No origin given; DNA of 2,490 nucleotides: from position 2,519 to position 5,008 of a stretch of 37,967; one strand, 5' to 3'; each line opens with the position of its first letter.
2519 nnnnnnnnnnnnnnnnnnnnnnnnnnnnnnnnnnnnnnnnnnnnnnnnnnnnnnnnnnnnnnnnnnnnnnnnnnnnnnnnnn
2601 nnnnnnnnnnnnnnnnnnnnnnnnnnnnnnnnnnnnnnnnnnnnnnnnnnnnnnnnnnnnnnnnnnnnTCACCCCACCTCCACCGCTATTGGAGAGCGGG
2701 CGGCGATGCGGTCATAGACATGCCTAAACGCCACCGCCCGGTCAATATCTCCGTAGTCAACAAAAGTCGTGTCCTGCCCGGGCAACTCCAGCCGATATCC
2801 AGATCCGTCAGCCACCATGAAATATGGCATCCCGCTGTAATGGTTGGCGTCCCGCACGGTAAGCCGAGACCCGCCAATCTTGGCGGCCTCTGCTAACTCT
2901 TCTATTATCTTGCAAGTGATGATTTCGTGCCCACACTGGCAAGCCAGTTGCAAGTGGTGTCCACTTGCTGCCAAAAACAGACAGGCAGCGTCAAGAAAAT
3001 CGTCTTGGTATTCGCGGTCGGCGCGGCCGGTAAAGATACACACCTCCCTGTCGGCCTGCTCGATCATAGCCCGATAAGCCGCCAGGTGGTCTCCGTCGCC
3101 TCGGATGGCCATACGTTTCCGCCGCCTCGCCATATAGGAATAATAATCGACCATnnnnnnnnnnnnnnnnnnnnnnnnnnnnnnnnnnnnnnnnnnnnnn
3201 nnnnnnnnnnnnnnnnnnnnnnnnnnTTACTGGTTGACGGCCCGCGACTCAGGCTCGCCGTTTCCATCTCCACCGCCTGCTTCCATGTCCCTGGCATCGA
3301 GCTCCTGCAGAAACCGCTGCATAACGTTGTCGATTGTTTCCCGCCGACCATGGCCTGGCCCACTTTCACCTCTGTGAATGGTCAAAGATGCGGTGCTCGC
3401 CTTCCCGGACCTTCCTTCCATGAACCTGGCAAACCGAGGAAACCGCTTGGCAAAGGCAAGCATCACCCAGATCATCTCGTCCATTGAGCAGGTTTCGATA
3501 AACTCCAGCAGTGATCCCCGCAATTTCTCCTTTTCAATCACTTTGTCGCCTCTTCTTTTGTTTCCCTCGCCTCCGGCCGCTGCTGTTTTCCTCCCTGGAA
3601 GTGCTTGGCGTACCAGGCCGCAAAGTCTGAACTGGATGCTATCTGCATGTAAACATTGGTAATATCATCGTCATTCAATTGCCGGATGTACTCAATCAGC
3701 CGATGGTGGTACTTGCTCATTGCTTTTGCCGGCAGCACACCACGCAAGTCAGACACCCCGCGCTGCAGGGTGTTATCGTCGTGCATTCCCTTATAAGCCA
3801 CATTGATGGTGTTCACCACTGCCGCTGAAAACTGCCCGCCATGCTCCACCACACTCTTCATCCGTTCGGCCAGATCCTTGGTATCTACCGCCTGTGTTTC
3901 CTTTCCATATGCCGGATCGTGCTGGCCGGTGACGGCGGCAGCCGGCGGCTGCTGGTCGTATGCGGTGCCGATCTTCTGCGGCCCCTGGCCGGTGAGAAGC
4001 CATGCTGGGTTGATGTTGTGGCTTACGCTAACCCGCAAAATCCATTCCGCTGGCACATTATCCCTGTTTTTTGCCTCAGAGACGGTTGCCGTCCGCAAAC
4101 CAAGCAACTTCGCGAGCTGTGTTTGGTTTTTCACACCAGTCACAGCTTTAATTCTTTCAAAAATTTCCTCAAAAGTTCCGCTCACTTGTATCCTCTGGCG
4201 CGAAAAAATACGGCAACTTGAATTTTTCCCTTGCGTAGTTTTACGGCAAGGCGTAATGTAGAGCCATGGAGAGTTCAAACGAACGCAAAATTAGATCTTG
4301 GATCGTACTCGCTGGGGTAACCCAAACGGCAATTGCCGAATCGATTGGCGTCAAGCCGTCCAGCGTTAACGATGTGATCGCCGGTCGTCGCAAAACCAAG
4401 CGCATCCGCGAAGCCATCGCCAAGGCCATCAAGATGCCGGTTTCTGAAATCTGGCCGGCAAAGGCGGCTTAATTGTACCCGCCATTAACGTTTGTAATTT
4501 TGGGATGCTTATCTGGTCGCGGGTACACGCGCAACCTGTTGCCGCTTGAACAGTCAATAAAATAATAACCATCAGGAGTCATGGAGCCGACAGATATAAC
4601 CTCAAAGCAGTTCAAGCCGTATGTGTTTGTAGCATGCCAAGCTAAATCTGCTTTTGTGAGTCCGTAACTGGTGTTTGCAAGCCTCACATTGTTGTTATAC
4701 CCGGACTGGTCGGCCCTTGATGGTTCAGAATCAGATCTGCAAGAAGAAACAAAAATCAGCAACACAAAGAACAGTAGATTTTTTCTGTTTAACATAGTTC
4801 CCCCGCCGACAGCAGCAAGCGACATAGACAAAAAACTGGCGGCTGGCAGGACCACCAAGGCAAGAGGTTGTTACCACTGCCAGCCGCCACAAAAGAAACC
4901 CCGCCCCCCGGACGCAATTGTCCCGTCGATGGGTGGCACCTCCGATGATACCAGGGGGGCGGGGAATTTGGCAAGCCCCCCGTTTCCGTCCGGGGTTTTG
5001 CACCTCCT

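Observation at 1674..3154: Lysogen-side three-gene cassette (161-aa unknown, TerB-like/BRCT fusion, small membrane protein): candidate undescribed defence or exclusion system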

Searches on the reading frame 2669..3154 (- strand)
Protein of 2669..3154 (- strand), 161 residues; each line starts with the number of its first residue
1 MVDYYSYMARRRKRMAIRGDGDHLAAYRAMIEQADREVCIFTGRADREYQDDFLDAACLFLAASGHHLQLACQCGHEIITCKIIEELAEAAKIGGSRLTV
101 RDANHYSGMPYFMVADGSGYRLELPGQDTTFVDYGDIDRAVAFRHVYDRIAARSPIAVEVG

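Call 3: search_protein_families(library=pfam, proteins=[window:2669-3154:-], max_evalue=1)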
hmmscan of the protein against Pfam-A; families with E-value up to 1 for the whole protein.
window:2669-3154:- (161 aa): 1 family
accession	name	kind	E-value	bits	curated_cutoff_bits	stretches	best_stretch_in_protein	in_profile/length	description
PF25559.1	DUF7931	-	0.19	11.8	27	1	23-68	5-51/149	Domain of unknown function (DUF7931)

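Call 4: search_protein_families(library=padloc, proteins=[window:2669-3154:-], max_evalue=1)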
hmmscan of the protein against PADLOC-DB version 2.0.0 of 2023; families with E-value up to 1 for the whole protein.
window:2669-3154:- (161 aa): 1 family
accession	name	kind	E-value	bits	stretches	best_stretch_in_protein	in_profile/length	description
PDLC03922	MkoB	-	0.012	12.9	1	9-42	297-331/610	-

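Call 5: search_protein_families(library=phrogs, proteins=[window:2669-3154:-], max_evalue=1)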
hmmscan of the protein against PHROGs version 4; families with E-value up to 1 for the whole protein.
window:2669-3154:- (161 aa): 0 families

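Call 6: search_protein_families(library=ncbifam, proteins=[window:2669-3154:-], max_evalue=1)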
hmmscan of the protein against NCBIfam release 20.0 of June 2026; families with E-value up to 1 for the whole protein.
window:2669-3154:- (161 aa): 0 families

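Call 10: find_homologous_proteins(query=window:2669-3154:-)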
Query window:2669-3154:- (161 aa): 2 proteins with E <= 0.001 among 90 candidates.
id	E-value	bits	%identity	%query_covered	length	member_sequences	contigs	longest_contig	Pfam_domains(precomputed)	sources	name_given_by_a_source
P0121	5.4e-83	294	100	82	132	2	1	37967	-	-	-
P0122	8.9e-26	108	43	87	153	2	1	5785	-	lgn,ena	-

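Call 53: find_encoding_contigs(protein=P0122, flank=6000)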
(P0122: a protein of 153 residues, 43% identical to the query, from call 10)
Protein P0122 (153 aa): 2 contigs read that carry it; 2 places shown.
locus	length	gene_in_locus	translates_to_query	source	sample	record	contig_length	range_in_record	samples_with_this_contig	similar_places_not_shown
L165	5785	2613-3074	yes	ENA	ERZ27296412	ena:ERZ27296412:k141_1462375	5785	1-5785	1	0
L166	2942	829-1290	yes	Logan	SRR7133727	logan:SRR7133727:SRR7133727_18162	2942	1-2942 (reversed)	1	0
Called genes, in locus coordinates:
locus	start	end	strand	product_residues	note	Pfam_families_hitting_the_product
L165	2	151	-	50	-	?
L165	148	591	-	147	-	PF02257:RFX_DNA_binding, PF03288:Pox_D5 (weak)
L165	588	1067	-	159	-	PF06892:Phage_CP76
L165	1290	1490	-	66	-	PF13693:HTH_35 (weak)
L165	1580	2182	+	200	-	PF07022:Phage_CI_repr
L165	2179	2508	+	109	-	-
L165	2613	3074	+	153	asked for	-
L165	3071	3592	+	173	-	-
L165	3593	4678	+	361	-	PF00589:Phage_integrase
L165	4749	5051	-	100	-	PF00589:Phage_integrase (weak)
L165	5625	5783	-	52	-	?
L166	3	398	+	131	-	?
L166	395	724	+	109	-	-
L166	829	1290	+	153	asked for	-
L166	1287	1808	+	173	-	-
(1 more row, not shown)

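Call 79: search_protein_representatives(alignment_id=A4)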
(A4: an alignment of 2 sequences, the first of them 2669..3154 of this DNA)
Query: 2 sequences, 167 profile positions. Proteins with E-value up to 0.001 (for the whole library): 27; up to 1e-10: 6; up to 1e-30: 3. The best 27 are listed.
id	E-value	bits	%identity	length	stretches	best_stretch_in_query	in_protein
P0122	2.2e-84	297.5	-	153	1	8-167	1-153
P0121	6.2e-72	257.0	-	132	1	30-160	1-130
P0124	4.2e-35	137.2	-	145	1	23-165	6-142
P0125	4.3e-22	94.9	-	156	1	27-155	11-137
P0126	8.2e-21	90.7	-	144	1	22-155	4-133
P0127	4.5e-14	68.8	-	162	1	25-165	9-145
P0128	8.9e-10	54.8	-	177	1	19-159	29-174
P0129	1.2e-06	44.6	-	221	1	27-158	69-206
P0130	1.5e-06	44.2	-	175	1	25-159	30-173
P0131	1.6e-06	44.2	-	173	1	15-159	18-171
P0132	3.3e-06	43.2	-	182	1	9-159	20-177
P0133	5.3e-06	42.5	-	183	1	21-158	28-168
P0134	7.0e-06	42.1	-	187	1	22-156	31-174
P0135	1.8e-05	40.8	-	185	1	13-158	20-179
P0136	2.3e-05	40.4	-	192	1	16-159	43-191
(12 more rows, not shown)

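Call 81: search_protein_families(library=pfam, alignment_id=A5, max_evalue=0.1)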
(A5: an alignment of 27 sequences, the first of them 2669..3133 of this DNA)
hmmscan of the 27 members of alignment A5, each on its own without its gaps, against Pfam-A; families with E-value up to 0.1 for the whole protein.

A. member 1, window:2669-3133:- (154 aa): 0 families

B. families by the number of members that match (of 27 scanned): 18 families
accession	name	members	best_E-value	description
PF25559.1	DUF7931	14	2.6e-10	Domain of unknown function (DUF7931)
PF01113.26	DapB_N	1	0.0052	Dihydrodipicolinate reductase, N-terminus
PF18149.6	Helicase_PWI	1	0.0065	N-terminal helicase PWI domain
PF18771.7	APOBEC3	1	0.0067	APOBEC3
PF14703.12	PHM7_cyt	1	0.012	Cytosolic domain of 10TM putative phosphate transporter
PF08210.17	APOBEC_N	1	0.018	APOBEC-like N-terminal domain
PF02275.23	CBAH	1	0.018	Linear amide C-N hydrolases, choloylglycine hydrolase family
PF17166.9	DUF5126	1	0.029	Domain of unknown function (DUF5126)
PF14506.12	CppA_N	1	0.034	CppA N-terminal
PF21806.3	DUF6879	1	0.036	Family of unknown function (DUF6879)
PF19064.5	DUF5760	1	0.042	Family of unknown function (DUF5760)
PF07952.17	Toxin_trans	1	0.045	Clostridium neurotoxin, Translocation domain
PF20242.3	Emfourin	1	0.053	Emfourin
PF04015.17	DUF362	1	0.058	Domain of unknown function (DUF362)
PF13091.12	PLDc_2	1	0.067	PLD-like domain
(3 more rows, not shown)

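Call 86: search_protein_families(library=padloc, proteins=[L165:3071-3592:+], max_evalue=0.01)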
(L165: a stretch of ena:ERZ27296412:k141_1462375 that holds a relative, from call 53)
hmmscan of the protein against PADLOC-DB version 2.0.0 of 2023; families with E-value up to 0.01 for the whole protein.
L165:3071-3592:+ (173 aa): 0 families

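Call 100: search_solved_structures(query=A5, max_evalue=10, show_alignments=1)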
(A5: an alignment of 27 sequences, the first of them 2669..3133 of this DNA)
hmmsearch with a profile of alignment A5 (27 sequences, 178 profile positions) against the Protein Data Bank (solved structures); distinct sequences matched with E-value up to 10: 1.
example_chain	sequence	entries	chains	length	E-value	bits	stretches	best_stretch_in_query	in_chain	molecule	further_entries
1yvu_A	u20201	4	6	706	2.1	11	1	16-86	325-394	hypothetical protein aq_1447 | Argonaute protein | Argonaute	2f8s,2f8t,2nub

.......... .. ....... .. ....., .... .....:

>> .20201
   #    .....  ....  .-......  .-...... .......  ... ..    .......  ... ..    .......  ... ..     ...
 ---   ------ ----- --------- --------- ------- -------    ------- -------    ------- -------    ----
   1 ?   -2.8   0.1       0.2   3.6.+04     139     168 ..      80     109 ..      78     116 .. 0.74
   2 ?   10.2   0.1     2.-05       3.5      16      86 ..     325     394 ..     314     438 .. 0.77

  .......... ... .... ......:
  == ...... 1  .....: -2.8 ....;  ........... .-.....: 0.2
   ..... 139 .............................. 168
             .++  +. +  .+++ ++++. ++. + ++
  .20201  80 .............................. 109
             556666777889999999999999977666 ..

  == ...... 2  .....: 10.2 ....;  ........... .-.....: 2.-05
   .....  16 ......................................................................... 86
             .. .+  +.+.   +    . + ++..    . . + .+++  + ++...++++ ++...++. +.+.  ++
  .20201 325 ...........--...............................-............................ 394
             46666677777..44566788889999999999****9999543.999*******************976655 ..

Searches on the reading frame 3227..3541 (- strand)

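Call 3: search_protein_families(library=pfam, proteins=[window:3227-3541:-], max_evalue=1)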
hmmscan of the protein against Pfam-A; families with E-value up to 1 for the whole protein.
window:3227-3541:- (104 aa): 1 family
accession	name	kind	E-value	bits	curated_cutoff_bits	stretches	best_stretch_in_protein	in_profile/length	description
PF19402.4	RamS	-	0.35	11.8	24.3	0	78-100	6-27/44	Lanthionine-containing peptide SapB precursor RamS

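Call 4: search_protein_families(library=padloc, proteins=[window:3227-3541:-], max_evalue=1)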
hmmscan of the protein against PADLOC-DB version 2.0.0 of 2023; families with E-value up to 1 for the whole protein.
window:3227-3541:- (104 aa): 0 families

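Call 5: search_protein_families(library=phrogs, proteins=[window:3227-3541:-], max_evalue=1)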
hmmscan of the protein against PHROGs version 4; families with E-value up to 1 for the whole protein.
window:3227-3541:- (104 aa): 1 family
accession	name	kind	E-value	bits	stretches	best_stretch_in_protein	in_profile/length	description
phrog_16064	-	unknown function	0.18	12.8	1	34-51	19-36/56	-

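Call 6: search_protein_families(library=ncbifam, proteins=[window:3227-3541:-], max_evalue=1)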
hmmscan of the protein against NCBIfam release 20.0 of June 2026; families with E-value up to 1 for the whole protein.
window:3227-3541:- (104 aa): 1 family
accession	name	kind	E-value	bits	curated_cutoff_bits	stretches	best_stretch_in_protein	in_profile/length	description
NF033212.1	SapB_AmfS_lanti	subfamily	0.21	11.7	25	0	78-100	6-25/42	SapB/AmfS family lanthipeptide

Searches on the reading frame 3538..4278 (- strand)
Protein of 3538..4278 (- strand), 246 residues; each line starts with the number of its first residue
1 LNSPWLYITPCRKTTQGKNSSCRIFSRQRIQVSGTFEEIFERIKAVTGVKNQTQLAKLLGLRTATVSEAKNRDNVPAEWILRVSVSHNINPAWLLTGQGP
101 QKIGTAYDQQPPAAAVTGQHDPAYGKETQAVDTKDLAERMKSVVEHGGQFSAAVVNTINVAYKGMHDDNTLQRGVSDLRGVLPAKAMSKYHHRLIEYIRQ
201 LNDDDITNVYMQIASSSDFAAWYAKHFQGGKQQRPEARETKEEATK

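Call 3: search_protein_families(library=pfam, proteins=[window:3538-4278:-], max_evalue=1)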
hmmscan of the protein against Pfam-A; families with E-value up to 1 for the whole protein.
window:3538-4278:- (246 aa): 3 families
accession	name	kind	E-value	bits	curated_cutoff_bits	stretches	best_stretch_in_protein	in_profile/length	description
PF07022.19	Phage_CI_repr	-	3.7e-14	53.2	22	1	39-100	2-63/65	Bacteriophage CI repressor helix-turn-helix domain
PF15943.11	YdaS_toxin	-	0.0088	16.3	30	1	46-83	5-43/65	Bacterial toxin YdaS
PF01325.25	Fe_dep_repress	-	0.068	13.8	26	0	47-69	20-42/60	Iron dependent repressor, N-terminal DNA binding domain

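Call 4: search_protein_families(library=padloc, proteins=[window:3538-4278:-], max_evalue=1)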
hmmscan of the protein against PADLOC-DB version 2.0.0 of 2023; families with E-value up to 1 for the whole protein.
window:3538-4278:- (246 aa): 0 families

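Call 5: search_protein_families(library=phrogs, proteins=[window:3538-4278:-], max_evalue=1)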
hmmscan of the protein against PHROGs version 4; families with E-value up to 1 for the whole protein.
window:3538-4278:- (246 aa): 13 families
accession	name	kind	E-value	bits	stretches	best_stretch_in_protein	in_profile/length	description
phrog_4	-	transcription regulation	2.8e-09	37.4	1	37-147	52-147/400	transcriptional repressor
phrog_9710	-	unknown function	4.3e-07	30.9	1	27-100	5-81/95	-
phrog_2328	-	transcription regulation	9.7e-07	29.6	1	47-102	27-82/128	transcriptional repressor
phrog_8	-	transcription regulation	3.4e-06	27.7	1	37-123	160-235/346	transcriptional regulator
phrog_18068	-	unknown function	0.00037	21.4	1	32-160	10-141/184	-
phrog_36060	-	unknown function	0.00043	21.8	1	125-201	6-82/95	-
phrog_4441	-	DNA, RNA and nucleotide metabolism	0.00065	21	1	38-92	7-62/98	HTH DNA binding protein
phrog_3037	-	transcription regulation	0.0035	18.2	1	35-110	14-90/189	transcriptional repressor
phrog_409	-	transcription regulation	0.018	16.6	1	49-85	24-59/127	transcriptional regulator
phrog_638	-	transcription regulation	0.028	15.3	1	37-76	5-44/145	transcriptional regulator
phrog_2967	-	transcription regulation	0.034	14.7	1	36-108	8-78/225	transcriptional regulator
phrog_6358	-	DNA, RNA and nucleotide metabolism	0.08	13.3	1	191-226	197-232/267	DNA terminal protein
phrog_2538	-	head and packaging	0.19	12.8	1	47-79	16-48/129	terminase small subunit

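Call 6: search_protein_families(library=ncbifam, proteins=[window:3538-4278:-], max_evalue=1)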
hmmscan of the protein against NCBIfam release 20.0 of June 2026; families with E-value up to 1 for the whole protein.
window:3538-4278:- (246 aa): 0 families

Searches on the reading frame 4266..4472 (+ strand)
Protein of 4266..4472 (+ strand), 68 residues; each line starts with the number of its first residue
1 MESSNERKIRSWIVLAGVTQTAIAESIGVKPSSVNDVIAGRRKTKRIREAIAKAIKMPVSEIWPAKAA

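Call 3: search_protein_families(library=pfam, proteins=[window:4266-4472:+], max_evalue=1)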
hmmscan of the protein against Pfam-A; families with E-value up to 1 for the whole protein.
window:4266-4472:+ (68 aa): 11 families
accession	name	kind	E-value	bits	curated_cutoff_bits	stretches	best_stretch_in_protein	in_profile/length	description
PF13693.12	HTH_35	-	4.4e-06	27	25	1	17-65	15-61/75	Winged helix-turn-helix DNA-binding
PF01381.28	HTH_3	-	6.5e-06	26.5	23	1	9-61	1-54/55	Helix-turn-helix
PF13560.12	HTH_31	-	0.00038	21.1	27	1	16-59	13-58/64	Helix-turn-helix domain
PF09048.16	Cro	-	0.0056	17.1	32.7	1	18-43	13-38/59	Cro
PF13542.12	HTH_Tnp_ISL3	-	0.011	15.6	27.4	0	14-38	24-47/51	Helix-turn-helix domain of transposase family ISL3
PF22083.2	I-HmuI_NUMOD-like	-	0.019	15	27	1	24-45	19-40/46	DNA endonuclease I-HmuI-like, NUMOD-like domain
PF01325.25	Fe_dep_repress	-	0.03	15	26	1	18-36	23-41/60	Iron dependent repressor, N-terminal DNA binding domain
PF15943.11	YdaS_toxin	-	0.031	14.5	30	1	19-56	10-48/65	Bacterial toxin YdaS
PF13412.12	HTH_24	-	0.036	14.1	21.9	1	16-36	16-36/48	Winged helix-turn-helix DNA-binding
PF13384.12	HTH_23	-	0.055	13.7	24.6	1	15-38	15-38/50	Homeodomain-like domain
PF13545.12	HTH_Crp_2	-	0.073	13.5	27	1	17-48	22-53/70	Crp-like helix-turn-helix domain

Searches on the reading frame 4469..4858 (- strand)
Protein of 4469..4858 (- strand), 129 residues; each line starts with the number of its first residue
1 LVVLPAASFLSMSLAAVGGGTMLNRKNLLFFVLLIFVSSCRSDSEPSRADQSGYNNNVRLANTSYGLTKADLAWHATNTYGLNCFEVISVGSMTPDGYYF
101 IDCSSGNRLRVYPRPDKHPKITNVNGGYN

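Call 3: search_protein_families(library=pfam, proteins=[window:4469-4858:-], max_evalue=1)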
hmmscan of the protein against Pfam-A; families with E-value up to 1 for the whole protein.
window:4469-4858:- (129 aa): 1 family
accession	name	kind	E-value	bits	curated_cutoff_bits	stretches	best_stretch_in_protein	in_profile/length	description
PF24192.1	DUF7417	-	0.22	11.8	27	1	67-97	31-61/75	Domain of unknown function (DUF7417)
